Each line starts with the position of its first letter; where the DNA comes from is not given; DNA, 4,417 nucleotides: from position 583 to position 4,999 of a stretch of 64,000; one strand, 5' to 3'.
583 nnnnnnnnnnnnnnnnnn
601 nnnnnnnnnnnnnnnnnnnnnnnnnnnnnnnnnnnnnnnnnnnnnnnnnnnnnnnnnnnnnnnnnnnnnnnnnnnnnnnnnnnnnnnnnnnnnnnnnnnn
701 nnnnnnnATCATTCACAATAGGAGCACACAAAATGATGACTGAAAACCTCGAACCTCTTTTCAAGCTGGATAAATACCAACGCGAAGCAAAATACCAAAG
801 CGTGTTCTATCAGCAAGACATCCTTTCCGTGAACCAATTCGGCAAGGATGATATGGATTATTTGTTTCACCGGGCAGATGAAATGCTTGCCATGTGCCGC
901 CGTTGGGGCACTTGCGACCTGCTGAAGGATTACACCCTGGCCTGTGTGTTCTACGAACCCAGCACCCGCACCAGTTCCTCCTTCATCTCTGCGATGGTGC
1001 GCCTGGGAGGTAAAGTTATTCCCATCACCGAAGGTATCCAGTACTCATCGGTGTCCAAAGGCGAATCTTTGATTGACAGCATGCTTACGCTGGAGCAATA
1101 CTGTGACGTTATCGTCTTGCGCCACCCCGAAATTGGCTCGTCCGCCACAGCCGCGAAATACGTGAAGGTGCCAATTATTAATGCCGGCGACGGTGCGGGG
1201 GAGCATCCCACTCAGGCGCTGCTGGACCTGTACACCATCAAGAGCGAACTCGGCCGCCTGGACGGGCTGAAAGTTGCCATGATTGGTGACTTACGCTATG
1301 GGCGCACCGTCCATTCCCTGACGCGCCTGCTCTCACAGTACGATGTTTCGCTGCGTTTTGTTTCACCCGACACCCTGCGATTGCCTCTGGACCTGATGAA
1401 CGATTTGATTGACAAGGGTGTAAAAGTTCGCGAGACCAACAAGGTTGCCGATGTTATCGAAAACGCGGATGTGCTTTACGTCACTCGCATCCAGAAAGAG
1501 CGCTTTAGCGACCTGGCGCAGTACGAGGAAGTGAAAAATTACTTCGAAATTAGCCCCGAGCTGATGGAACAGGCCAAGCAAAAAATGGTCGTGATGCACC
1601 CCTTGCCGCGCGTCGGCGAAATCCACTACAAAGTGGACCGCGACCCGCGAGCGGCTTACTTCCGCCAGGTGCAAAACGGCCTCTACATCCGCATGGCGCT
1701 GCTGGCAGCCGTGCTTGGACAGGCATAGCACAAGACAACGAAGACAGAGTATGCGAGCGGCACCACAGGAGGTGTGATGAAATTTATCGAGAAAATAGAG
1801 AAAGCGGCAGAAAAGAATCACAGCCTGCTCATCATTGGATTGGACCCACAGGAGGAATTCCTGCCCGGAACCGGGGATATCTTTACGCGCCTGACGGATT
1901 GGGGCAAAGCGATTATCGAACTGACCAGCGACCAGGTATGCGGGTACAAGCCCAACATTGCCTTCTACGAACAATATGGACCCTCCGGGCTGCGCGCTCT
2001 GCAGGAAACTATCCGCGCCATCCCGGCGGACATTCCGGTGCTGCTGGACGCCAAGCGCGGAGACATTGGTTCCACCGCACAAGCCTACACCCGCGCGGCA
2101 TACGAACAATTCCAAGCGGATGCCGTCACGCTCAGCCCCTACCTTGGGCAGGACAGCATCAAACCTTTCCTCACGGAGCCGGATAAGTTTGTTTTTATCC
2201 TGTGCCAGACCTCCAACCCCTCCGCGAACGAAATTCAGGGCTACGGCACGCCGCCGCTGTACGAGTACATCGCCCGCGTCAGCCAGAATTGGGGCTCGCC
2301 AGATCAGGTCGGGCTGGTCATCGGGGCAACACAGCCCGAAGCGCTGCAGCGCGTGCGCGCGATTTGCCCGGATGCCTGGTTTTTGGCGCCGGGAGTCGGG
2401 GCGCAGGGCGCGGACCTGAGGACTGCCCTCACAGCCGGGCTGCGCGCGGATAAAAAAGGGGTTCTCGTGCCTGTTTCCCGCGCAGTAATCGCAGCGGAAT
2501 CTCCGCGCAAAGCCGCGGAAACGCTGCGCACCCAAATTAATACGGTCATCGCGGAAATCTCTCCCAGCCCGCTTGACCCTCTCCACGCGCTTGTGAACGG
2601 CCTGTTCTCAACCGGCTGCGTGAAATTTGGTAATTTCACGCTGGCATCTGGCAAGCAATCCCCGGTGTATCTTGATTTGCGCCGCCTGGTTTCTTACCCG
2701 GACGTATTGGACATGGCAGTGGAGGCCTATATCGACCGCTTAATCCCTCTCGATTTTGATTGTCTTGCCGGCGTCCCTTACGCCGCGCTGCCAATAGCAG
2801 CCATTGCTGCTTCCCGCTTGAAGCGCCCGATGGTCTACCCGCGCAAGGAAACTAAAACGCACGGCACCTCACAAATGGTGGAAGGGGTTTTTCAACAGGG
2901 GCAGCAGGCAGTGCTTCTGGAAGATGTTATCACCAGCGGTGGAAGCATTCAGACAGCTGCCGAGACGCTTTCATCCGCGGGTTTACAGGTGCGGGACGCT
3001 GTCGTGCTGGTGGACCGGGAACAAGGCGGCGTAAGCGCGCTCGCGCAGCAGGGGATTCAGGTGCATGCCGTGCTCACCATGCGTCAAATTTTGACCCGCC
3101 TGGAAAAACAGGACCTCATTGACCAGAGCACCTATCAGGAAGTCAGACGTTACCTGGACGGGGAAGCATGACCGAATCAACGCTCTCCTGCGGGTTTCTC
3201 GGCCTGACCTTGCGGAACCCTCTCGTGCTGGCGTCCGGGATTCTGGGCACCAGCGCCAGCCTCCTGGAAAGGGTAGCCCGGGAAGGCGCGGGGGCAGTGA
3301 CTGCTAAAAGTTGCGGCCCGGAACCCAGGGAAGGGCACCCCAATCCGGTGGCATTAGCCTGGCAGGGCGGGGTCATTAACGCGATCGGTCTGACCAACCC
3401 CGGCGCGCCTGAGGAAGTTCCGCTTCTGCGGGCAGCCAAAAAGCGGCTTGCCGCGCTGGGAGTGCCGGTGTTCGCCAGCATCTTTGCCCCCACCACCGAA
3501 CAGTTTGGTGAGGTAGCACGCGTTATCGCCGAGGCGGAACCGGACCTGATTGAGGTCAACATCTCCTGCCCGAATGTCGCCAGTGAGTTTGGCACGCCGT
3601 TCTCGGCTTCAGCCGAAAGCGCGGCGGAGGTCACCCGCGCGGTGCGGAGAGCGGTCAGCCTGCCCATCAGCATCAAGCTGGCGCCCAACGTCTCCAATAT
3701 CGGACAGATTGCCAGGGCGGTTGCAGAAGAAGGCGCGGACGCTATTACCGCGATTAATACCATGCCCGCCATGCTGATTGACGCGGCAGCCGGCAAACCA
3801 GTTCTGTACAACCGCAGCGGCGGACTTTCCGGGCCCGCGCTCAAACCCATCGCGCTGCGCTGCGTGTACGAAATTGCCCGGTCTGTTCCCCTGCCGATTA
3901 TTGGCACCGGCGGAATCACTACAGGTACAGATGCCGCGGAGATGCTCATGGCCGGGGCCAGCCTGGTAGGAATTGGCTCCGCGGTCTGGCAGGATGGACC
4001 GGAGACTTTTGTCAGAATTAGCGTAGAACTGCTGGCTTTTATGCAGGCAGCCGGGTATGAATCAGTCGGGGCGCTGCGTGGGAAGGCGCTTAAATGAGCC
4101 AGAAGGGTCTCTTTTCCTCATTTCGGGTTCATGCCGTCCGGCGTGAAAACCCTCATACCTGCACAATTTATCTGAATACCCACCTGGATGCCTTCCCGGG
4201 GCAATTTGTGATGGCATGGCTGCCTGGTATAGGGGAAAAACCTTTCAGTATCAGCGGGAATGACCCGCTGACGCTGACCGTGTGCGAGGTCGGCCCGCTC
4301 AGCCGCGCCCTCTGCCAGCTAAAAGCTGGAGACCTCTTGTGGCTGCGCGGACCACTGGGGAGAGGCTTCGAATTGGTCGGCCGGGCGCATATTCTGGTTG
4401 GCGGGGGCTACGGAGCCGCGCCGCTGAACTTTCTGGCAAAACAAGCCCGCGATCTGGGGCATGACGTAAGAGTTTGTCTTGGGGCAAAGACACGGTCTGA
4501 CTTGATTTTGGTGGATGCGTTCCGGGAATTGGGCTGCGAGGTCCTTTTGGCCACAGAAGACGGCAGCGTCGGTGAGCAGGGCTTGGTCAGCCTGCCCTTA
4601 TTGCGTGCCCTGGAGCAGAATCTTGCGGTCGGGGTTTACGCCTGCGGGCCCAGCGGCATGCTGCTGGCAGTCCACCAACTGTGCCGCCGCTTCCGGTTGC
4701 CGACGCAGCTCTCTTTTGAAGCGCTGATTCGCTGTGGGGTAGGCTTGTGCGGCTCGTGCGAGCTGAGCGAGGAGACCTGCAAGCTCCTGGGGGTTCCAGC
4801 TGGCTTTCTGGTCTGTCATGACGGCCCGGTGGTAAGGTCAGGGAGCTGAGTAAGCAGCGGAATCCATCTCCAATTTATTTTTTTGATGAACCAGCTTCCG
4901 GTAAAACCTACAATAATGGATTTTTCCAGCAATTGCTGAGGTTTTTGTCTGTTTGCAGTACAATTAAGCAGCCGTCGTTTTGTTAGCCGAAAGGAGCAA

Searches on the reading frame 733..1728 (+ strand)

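Call 37: search_protein_families(library=pfam, proteins=[window:733-1728:+], max_evalue=0.00001)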
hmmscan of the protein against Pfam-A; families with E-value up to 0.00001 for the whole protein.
window:733-1728:+ (331 aa): 2 families
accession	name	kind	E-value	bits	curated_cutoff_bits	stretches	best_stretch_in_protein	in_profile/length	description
PF02729.26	OTCace_N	-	1.8e-43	148.6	29.9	1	29-170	2-147/148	Aspartate/ornithine carbamoyltransferase, carbamoyl-P binding domain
PF00185.30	OTCace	-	3.9e-35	121.6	29.4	1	177-326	1-156/157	Aspartate/ornithine carbamoyltransferase, Asp/Orn binding domain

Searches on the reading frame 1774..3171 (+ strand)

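Call 37: search_protein_families(library=pfam, proteins=[window:1774-3171:+], max_evalue=0.00001)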
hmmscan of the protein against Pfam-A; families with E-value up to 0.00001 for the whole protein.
window:1774-3171:+ (465 aa): 2 families
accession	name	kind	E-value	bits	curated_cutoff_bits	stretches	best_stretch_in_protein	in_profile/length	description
PF00215.30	OMPdecase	-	2.2e-30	106.7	27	1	18-250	2-220/221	Orotidine 5'-phosphate decarboxylase / HUMPS family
PF00156.33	Pribosyltran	-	2.3e-09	37.2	26.3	1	324-418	26-129/158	Phosphoribosyl transferase domain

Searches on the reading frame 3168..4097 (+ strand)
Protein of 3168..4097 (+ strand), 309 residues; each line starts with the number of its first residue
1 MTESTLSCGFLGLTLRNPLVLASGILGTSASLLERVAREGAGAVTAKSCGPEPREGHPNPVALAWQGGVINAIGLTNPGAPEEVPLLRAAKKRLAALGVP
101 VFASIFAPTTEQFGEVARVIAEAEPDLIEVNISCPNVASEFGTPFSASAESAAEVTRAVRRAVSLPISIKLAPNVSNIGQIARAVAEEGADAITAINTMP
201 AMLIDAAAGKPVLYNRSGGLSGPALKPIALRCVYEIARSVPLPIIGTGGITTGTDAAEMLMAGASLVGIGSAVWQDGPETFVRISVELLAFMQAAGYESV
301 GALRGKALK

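Call 37: search_protein_families(library=pfam, proteins=[window:3168-4097:+], max_evalue=0.00001)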
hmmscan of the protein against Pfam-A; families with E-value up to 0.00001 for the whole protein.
window:3168-4097:+ (309 aa): 2 families
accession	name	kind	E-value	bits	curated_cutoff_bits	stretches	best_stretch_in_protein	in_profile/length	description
PF01180.27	DHO_dh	-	6.2e-68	229.5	27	1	6-292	2-291/291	Dihydroorotate dehydrogenase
PF01207.24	Dus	-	1.6e-08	34.4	20.4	0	105-194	60-156/311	Dihydrouridine synthase (Dus)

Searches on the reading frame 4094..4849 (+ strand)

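Call 37: search_protein_families(library=pfam, proteins=[window:4094-4849:+], max_evalue=0.00001)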
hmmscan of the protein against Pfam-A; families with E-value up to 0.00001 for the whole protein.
window:4094-4849:+ (251 aa): 1 family
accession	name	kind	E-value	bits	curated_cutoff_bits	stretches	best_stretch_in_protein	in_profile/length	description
PF10418.14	DHODB_Fe-S_bind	-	1.4e-06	28.3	23.9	1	209-248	1-36/41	Iron-sulfur cluster binding domain of dihydroorotate dehydrogenase B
